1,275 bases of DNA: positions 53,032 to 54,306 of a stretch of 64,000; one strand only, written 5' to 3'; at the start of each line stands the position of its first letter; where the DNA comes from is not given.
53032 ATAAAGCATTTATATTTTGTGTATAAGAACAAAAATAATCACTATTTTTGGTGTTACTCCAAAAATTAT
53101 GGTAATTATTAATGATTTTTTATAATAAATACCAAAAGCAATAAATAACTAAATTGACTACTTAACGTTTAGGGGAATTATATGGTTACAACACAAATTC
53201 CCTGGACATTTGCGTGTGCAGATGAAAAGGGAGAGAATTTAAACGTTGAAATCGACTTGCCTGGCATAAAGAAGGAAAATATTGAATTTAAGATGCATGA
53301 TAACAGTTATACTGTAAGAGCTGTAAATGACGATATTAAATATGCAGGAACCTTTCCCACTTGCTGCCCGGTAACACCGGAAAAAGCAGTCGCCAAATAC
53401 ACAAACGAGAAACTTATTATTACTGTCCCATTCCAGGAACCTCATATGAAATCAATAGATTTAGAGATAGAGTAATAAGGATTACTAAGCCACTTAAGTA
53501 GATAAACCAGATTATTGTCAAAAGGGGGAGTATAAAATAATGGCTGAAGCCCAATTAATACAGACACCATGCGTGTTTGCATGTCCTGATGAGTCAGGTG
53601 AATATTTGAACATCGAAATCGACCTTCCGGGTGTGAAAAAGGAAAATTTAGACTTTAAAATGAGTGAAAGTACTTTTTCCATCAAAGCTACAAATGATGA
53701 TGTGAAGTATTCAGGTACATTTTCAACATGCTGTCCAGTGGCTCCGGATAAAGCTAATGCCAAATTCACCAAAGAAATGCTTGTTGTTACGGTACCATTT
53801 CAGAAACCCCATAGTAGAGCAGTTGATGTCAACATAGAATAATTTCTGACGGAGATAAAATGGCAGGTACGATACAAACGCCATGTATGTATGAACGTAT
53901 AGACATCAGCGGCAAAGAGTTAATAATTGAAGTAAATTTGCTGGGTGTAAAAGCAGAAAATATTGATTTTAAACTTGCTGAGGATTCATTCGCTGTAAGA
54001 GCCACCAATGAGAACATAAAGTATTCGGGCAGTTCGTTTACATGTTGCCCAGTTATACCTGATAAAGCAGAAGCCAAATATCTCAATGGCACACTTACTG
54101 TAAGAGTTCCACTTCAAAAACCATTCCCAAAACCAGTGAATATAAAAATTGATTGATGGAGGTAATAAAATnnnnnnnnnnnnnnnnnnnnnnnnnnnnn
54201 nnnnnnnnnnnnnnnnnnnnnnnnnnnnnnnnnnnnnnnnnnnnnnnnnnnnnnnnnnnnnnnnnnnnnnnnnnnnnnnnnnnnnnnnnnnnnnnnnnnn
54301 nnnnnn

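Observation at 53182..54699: Operon of four minimal Cys-Cys-Pro-Val alpha-crystallin proteins plus a ferredoxin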

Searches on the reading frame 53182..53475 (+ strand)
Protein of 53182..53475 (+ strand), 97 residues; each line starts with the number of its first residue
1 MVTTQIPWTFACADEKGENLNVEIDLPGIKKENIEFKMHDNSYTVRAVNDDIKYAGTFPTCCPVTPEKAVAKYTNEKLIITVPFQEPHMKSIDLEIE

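Call 3: search_protein_families(library=pfam, proteins=[window:53182-53475:+], max_evalue=1)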
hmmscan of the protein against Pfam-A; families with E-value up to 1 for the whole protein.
window:53182-53475:+ (97 aa): 2 families
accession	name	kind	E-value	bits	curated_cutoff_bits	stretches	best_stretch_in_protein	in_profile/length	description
PF00011.27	HSP20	-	4e-05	24.1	20.8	1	15-50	4-39/102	Hsp20/alpha crystallin family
PF04969.22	CS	-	0.025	16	21.3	1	15-82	7-76/78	CS domain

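Call 5: search_protein_families(library=ncbifam, proteins=[window:53182-53475:+], max_evalue=1)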
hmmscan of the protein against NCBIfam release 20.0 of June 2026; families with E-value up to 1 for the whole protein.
window:53182-53475:+ (97 aa): 3 families
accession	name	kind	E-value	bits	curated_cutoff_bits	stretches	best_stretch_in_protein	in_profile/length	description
NF041800.1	Hsp20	equivalog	9.9e-12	44.8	140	1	15-96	80-161/162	archaeal heat shock protein Hsp20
NF041799.1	Hsp14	equivalog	1e-08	35.1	100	1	15-56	25-66/118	archaeal heat shock protein Hsp14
NF042420.1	Hsp18_Clos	equivalog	1.2e-05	25.4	195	1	15-52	49-86/147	heat shock protein Hsp18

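Call 13: find_related_loci(query=A1, collection=genome_contigs, flank=6000)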
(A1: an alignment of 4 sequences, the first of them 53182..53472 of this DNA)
Query A1 (97 aa) in genome_contigs; peptide patterns used: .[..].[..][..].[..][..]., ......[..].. (x = any residue, [..] = any of these).
238 stretches matched a pattern; 74 encode a relative of the query (tblastn E <= 1e-3); 74 distinct loci.
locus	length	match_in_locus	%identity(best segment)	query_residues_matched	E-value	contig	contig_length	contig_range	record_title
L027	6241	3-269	62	9-97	3e-38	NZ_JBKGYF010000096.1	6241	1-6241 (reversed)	MAG: Methanohalobium sp. isolate C1M08_23 NODE_9603_length_6241_cov_6.993857, whole genome shotgun sequence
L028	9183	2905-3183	53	5-97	4e-29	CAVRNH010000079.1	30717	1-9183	MAG: uncultured Methanosarcinaceae archaeon isolate MFD05674.bin.2.15 genome assembly, contig: contig_17749, whole genom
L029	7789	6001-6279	53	5-97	4e-29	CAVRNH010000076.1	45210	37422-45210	MAG: uncultured Methanosarcinaceae archaeon isolate MFD05674.bin.2.15 genome assembly, contig: contig_17732, whole genom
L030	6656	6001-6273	53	7-97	7e-29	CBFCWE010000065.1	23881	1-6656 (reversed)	MAG TPA_asm: uncultured Methanosarcina sp. isolate ERR13917544_concoct_37 genome assembly, contig: ERZ26802894.670, whol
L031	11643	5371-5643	53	7-97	2e-28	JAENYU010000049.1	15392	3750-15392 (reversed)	MAG: Methanobacteriota archaeon isolate BL5_bin.6 BL5_bin6_NODE_712_length_15392_cov_268.121341, whole genome shotgun se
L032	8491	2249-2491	48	7-87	2e-28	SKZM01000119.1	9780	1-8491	MAG: Methanosalsum sp. isolate CSSed162cmB_328 CSSed16-2cmB-26906, whole genome shotgun sequence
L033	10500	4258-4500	56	7-86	4e-28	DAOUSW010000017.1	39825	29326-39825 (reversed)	MAG TPA_asm: Methanosarcinaceae archaeon isolate CSMAG_556 CSMAG_556_k127_174114_length_39825_cov_65.3971, whole genome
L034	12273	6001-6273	48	7-97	9e-27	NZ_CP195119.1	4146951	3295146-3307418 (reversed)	Methanosarcina sp. Mfa9 chromosome, complete genome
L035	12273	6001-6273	48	7-97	1e-26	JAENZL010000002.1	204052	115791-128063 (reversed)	MAG: Methanobacteriota archaeon isolate BM5_bin.6 BM5_bin6_NODE_22_length_204052_cov_276.112933, whole genome shotgun se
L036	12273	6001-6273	47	7-97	1e-26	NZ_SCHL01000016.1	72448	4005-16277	Methanosarcina sp. MSH10X1 NODE_16_length_72448_cov_125.63, whole genome shotgun sequence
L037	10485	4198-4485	46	1-97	1e-26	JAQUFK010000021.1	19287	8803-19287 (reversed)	MAG: Methanosarcinaceae archaeon isolate STCSWMC_2 NODE_7127_length_19287_cov_3.581159_ST_CSWMC, whole genome shotgun se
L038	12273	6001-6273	49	7-97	3e-26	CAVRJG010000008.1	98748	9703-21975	MAG: uncultured Methanosarcinaceae archaeon isolate MFD05942.bin.1.278 genome assembly, contig: contig_113929, whole gen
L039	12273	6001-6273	49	7-97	4e-26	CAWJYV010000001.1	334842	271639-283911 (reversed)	MAG: uncultured Methanosarcinaceae archaeon isolate MFD03899.bin.1.101 genome assembly, contig: contig_2043, whole genom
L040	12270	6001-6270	48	7-96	3e-26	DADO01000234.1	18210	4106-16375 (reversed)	MAG TPA_asm: Methanosarcina sp. UBA402 UBA402_contig_11131, whole genome shotgun sequence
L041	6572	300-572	45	7-97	9e-26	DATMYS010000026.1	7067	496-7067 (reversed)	MAG TPA_asm: Methanosarcina sp. isolate SMAG_U13154 k141_89401, whole genome shotgun sequence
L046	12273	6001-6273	46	7-97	1e-25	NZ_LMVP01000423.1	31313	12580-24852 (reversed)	Methanosarcina spelaei strain MC-15 contig_48, whole genome shotgun sequence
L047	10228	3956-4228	45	7-97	1e-25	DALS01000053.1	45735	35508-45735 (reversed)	MAG TPA_asm: Methanosarcina sp. UBA293 UBA293_contig_205, whole genome shotgun sequence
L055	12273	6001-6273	44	7-97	7e-25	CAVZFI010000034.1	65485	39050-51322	MAG: uncultured Methanosarcinaceae archaeon isolate MFD05674.bin.2.44 genome assembly, contig: contig_31005, whole genom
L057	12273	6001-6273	45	7-97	9e-25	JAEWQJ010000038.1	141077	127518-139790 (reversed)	MAG: Methanobacteriota archaeon isolate OH_SBrB_19 k127_1075055, whole genome shotgun sequence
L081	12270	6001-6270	38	7-96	9e-20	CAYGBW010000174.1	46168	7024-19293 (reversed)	MAG TPA_asm: uncultured Thermodesulfobacteriota bacterium isolate ERP108616_co1_403 genome assembly, contig: k119_121237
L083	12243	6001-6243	42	7-87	8e-19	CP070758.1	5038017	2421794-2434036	MAG: Gemmatimonadota bacterium isolate bin29 chromosome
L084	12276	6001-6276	36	6-97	1e-18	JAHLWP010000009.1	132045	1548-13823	MAG: Promethearchaeota archaeon isolate 9R3_44 NODE_11_length_132045_cov_238.607258, whole genome shotgun sequence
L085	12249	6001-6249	40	14-96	2e-18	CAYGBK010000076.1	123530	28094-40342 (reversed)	MAG TPA_asm: uncultured Thermodesulfobacteriota bacterium isolate ERP108616_co1_309 genome assembly, contig: k119_214166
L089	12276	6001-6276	35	6-97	2e-17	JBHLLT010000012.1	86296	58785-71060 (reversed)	MAG: Promethearchaeota archaeon isolate DZ1S.179 DZ1S.179@376, whole genome shotgun sequence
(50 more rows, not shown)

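Call 25: search_protein_families(library=pfam, proteins=[L046:6430-6978:+, L089:5284-5688:+, L081:5175-5723:+, L081:6702-8921:+, L057:6746-6973:+, L047:3063-3395:-, L083:4924-5460:+, L083:6326-7087:+], max_evalue=0.001)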
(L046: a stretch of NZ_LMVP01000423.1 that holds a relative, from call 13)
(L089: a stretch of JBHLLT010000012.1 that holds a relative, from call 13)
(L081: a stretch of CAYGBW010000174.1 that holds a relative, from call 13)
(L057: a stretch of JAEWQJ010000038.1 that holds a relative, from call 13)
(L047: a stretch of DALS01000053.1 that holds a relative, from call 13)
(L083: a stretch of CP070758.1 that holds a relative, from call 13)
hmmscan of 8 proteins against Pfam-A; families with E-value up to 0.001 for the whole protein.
L046:6430-6978:+ (182 aa): 2 families
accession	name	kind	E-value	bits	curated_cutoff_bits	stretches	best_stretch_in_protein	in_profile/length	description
PF02915.23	Rubrerythrin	-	3.6e-24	86.1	22.8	1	9-135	3-136/137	Rubrerythrin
PF21349.2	RUBY_RBDX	-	9.5e-12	44.6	26.5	1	152-178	2-29/30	Rubrerythrin, rubredoxin-like domain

L089:5284-5688:+ (134 aa): 1 family
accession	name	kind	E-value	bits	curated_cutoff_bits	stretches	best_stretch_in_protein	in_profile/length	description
PF01880.24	Desulfoferrodox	-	1.3e-31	109.5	22.2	1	15-128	2-97/98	Desulfoferrodoxin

L081:5175-5723:+ (182 aa): 3 families
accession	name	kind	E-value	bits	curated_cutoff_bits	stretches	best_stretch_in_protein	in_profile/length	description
PF02915.23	Rubrerythrin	-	2.1e-11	44.8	22.8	1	32-174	1-135/137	Rubrerythrin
PF13668.12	Ferritin_2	-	0.00029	21.4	24.7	0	33-168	5-128/138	Ferritin-like domain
PF14530.12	DUF4439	-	0.00086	20.3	28.8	0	117-157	65-104/132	Domain of unknown function (DUF4439)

L081:6702-8921:+ (739 aa): 4 families
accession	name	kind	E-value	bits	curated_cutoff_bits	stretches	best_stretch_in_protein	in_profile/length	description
PF03190.21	Thioredox_DsbH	-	3.8e-79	264.8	27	1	46-207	1-162/163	Protein of unknown function, DUF255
PF13899.12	Thioredoxin_7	-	2.5e-10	40.8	27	1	66-130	1-65/83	Thioredoxin-like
PF07221.17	GlcNAc_2-epim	-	9.7e-07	28.8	23.4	0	267-359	39-127/347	N-acylglucosamine 2-epimerase (GlcNAc 2-epimerase)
PF03663.20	Glyco_hydro_76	-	0.0002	21.4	25.9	0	257-354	45-136/366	Glycosyl hydrolase family 76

L057:6746-6973:+ (75 aa): 1 family
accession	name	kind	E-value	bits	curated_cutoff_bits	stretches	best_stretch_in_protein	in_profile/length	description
PF06348.16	DUF1059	-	2.1e-10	41.1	21.1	1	7-62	1-54/56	Protein of unknown function (DUF1059)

L047:3063-3395:- (110 aa): 1 family
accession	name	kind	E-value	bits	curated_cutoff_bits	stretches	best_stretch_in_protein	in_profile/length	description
PF05597.16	Phasin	-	4.3e-09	36.9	28.8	1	56-102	79-125/126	Poly(hydroxyalcanoate) granule associated protein (phasin)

L083:4924-5460:+ (178 aa): 1 family
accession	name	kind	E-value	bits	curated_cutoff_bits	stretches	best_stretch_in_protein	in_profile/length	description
PF00210.30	Ferritin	-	1.2e-46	158.7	24.5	1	14-149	2-141/142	Ferritin-like domain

L083:6326-7087:+ (253 aa): 1 family
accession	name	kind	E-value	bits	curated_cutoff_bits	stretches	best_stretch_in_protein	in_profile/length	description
PF02535.28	Zip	-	4e-31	108.9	35.1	2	99-247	167-321/323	ZIP Zinc transporter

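Call 28: find_homologous_proteins(query=L047:3932-4228:+, max_evalue=0.001)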
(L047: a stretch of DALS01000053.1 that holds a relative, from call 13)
Query L047:3932-4228:+ (99 aa): 206 proteins with E <= 0.001 among 208 candidates; the best 120 are listed.
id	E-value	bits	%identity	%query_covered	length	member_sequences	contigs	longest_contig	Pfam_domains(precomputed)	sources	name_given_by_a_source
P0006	4.3e-57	208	99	100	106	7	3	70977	PF00011.28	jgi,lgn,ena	jgi:HSP20 family protein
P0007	6.9e-54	198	91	100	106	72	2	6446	-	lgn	-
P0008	2.3e-53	196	90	100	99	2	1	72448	PF00011.28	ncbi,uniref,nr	ncbi:Hsp20/alpha crystallin family protein [Methanosarcina sp. MSH10X1]|uniref:Hsp20/alpha crystalli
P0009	2.3e-53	196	89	100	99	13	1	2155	PF00011.28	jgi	jgi:HSP20 family protein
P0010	3.0e-53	196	91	100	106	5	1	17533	-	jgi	-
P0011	1.1e-52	194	90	100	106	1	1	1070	PF00011.28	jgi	jgi:HSP20 family molecular chaperone IbpA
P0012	1.4e-52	194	89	100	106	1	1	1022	PF00011.28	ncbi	-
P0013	2.4e-52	193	86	100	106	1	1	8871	PF00011.28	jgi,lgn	jgi:HSP20 family molecular chaperone IbpA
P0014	2.8e-52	193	86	100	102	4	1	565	-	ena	-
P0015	3.0e-52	193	86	100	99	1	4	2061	PF00011.28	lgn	-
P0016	1.2e-51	191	86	100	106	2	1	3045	-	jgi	jgi:HSP20 family protein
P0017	1.4e-51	191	89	100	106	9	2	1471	PF00011.28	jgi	jgi:HSP20 family protein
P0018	7.7e-51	188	84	100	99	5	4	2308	PF00011.28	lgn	-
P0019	3.5e-50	186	84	100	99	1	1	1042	PF00011.28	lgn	-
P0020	4.5e-50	186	85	100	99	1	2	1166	PF00011.28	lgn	-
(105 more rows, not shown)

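Call 64: search_protein_families(library=pfam, proteins=[L083:3405-4916:+, L083:5502-5882:+, L084:5385-5696:+, L055:7584-10451:-, L085:7139-9271:+], max_evalue=0.00001)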
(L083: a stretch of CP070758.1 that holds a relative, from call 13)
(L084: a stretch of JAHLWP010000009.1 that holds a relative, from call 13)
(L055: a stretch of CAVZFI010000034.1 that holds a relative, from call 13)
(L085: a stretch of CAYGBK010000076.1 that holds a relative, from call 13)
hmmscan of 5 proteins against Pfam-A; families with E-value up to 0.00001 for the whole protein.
L083:3405-4916:+ (503 aa): 2 families
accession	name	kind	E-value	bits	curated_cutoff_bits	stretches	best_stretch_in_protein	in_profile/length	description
PF00199.24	Catalase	-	1.7e-200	666.4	25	1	9-391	1-382/383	Catalase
PF06628.17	Catalase-rel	-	1e-21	77.3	30.1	1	417-479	3-65/65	Catalase-related immune-responsive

L083:5502-5882:+ (126 aa): 1 family
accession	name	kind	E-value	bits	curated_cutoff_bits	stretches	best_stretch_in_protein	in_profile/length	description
PF01880.24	Desulfoferrodox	-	1.4e-31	109.4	22.2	1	19-119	4-97/98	Desulfoferrodoxin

L084:5385-5696:+ (103 aa): 1 family
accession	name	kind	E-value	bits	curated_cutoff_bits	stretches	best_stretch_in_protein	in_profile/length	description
PF01880.24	Desulfoferrodox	-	1.6e-18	67.5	22.2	1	17-97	34-97/98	Desulfoferrodoxin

L055:7584-10451:- (955 aa): 5 families
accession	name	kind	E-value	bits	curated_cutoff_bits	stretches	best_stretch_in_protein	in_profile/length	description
PF00122.25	E1-E2_ATPase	-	5.2e-57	192.7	28.1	1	427-619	3-180/181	E1-E2 ATPase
PF00403.32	HMA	-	2.7e-53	178.7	24.8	3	7-64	4-61/62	Heavy-metal-associated domain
PF00702.32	Hydrolase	-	9.4e-36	124.4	26.4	1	637-852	2-190/191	haloacid dehalogenase-like hydrolase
PF19803.4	DUF6286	-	3.9e-07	31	35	0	9-62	34-87/108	Family of unknown function (DUF6286)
PF08282.18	Hydrolase_3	-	2.8e-06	27.7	20.9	0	830-883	200-252/255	haloacid dehalogenase-like hydrolase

L085:7139-9271:+ (710 aa): 2 families
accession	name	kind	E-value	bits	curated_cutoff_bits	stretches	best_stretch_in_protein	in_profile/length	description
PF03190.21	Thioredox_DsbH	-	1e-78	263.3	27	1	18-178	2-162/163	Protein of unknown function, DUF255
PF13899.12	Thioredoxin_7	-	1.6e-11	44.6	27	1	37-101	1-65/83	Thioredoxin-like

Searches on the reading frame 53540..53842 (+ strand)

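Call 3: search_protein_families(library=pfam, proteins=[window:53540-53842:+], max_evalue=1)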
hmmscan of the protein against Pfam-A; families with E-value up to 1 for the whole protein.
window:53540-53842:+ (100 aa): 4 families
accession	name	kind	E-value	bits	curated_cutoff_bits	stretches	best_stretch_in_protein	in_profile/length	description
PF00011.27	HSP20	-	0.0003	21.3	20.8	1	21-91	7-91/102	Hsp20/alpha crystallin family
PF18201.7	PIH1_CS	-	0.0024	18.8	23.3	1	17-86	28-98/100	PIH1 CS-like domain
PF04969.22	CS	-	0.0035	18.7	21.3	1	19-85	8-76/78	CS domain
PF17886.7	ArsA_HSP20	-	0.06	13.4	22.5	1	24-52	5-33/63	HSP20-like domain found in ArsA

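Call 5: search_protein_families(library=ncbifam, proteins=[window:53540-53842:+], max_evalue=1)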
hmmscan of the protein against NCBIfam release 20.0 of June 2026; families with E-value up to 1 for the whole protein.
window:53540-53842:+ (100 aa): 3 families
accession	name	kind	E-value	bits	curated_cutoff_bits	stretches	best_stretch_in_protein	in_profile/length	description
NF041800.1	Hsp20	equivalog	7e-11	42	140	1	18-100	80-162/162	archaeal heat shock protein Hsp20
NF041799.1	Hsp14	equivalog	3.1e-08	33.6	100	1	18-60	25-67/118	archaeal heat shock protein Hsp14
NF042420.1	Hsp18_Clos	equivalog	0.00015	21.8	195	1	20-56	51-87/147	heat shock protein Hsp18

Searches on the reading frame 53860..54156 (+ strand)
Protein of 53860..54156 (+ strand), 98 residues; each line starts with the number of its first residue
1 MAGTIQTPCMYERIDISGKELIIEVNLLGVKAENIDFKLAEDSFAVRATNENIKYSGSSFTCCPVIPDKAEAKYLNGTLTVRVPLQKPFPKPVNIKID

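Call 3: search_protein_families(library=pfam, proteins=[window:53860-54156:+], max_evalue=1)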
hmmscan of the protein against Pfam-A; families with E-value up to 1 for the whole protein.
window:53860-54156:+ (98 aa): 1 family
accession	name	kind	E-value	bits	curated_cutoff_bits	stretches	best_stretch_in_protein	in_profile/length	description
PF00011.27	HSP20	-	0.0003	21.3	20.8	1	21-97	9-101/102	Hsp20/alpha crystallin family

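Call 5: search_protein_families(library=ncbifam, proteins=[window:53860-54156:+], max_evalue=1)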
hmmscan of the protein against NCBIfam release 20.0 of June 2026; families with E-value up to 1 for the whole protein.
window:53860-54156:+ (98 aa): 3 families
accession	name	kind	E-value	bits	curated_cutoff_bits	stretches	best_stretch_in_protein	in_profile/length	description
NF041800.1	Hsp20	equivalog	3.8e-10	39.6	140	1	18-98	82-162/162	archaeal heat shock protein Hsp20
NF041799.1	Hsp14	equivalog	2.6e-07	30.6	100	2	69-95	92-115/118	archaeal heat shock protein Hsp14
NF042420.1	Hsp18_Clos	equivalog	0.098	12.7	195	1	19-53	52-86/147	heat shock protein Hsp18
